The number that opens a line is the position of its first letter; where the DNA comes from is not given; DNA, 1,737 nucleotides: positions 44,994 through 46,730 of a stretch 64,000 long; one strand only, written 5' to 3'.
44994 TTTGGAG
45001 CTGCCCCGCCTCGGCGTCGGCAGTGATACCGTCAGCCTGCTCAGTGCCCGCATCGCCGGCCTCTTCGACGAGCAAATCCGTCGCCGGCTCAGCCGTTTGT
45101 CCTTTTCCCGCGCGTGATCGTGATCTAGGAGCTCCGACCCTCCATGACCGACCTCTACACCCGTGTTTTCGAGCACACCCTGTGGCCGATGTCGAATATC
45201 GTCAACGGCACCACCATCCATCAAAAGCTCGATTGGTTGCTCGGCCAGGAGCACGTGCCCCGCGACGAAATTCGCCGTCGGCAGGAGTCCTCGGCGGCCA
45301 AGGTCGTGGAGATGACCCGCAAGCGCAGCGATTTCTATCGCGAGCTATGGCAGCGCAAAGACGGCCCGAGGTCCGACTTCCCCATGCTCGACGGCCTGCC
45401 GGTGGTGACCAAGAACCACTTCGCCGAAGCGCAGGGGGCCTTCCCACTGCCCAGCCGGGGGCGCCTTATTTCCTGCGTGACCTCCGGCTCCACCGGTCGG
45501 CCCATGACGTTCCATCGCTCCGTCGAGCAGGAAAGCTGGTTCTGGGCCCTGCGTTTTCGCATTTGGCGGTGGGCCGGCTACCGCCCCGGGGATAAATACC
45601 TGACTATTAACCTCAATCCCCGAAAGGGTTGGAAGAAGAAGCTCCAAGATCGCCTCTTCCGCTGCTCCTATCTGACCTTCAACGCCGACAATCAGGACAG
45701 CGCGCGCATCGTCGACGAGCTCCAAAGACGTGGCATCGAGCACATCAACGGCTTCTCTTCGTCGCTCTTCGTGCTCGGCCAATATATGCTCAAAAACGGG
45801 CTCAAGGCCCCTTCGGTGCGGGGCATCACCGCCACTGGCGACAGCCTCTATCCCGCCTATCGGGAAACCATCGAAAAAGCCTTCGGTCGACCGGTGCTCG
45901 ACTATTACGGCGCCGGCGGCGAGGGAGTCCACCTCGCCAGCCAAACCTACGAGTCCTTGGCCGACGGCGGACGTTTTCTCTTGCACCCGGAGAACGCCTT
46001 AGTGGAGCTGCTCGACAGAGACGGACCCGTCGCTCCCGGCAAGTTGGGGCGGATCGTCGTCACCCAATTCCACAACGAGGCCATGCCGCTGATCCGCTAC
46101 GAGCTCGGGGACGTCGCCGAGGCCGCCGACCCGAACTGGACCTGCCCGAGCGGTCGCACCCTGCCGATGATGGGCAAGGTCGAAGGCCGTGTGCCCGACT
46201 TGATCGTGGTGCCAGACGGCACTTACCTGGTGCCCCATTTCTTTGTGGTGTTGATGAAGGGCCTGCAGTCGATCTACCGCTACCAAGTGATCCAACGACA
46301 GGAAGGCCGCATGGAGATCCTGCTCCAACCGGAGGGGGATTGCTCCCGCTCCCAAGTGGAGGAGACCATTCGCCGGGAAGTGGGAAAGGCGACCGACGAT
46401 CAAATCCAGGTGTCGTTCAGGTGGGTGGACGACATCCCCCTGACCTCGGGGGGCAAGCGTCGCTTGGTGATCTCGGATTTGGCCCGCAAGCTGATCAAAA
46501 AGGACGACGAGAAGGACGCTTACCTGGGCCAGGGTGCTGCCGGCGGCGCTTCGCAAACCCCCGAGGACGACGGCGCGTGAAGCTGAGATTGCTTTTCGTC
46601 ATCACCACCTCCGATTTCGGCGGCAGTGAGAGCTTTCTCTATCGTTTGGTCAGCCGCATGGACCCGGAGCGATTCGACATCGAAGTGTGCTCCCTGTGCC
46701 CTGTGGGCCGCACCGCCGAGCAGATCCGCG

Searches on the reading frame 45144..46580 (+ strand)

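Call 3: search_protein_families(library=pfam, proteins=[window:45144-46580:+], max_evalue=0.01)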
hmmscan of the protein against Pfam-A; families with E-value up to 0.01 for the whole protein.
window:45144-46580:+ (478 aa): 1 family
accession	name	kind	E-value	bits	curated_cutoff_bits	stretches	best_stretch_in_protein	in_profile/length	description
PF00501.34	AMP-binding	-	0.0001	21.7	29.9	1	183-307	242-375/384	AMP-binding enzyme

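Call 28: search_protein_families(library=ncbifam, proteins=[window:45144-46580:+], max_evalue=0.01)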
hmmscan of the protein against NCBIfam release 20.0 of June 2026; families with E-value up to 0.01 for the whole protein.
window:45144-46580:+ (478 aa): 7 families
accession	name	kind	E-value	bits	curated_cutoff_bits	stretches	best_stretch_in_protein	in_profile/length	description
NF045666.1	DVU1553_fam_AMP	equivalog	2.4e-27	95.9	300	1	28-350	10-331/331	DVU_1553 family AMP-dependent CoA ligase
NF053551.1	FlxY_rubin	equivalog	6.2e-20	71.3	520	2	280-410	254-384/424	flexirubin biosynthesis putative acyl-CoA ligase FlxY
NF041878.1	paak_haloarch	equivalog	2.1e-15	56.2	700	1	235-412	212-392/427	phenylacetate--CoA ligase PaaK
TIGR02155.1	PA_CoA_ligase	equivalog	2.7e-12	46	646.3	1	240-423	212-396/422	phenylacetate--CoA ligase PaaK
NF041217.1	BagE_FevW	exception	1.9e-11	43.6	800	1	223-350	192-311/424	bagremycin/ferroverdin synthetase BagE/FevW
TIGR02304.1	aden_form_hyp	equivalog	8.2e-06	25.1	251.9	1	305-402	283-383/430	F390 synthetase-related protein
NF006754.0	PRK09274.1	equivalog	0.0067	14.6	478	0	184-257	250-325/555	fatty acid CoA ligase family protein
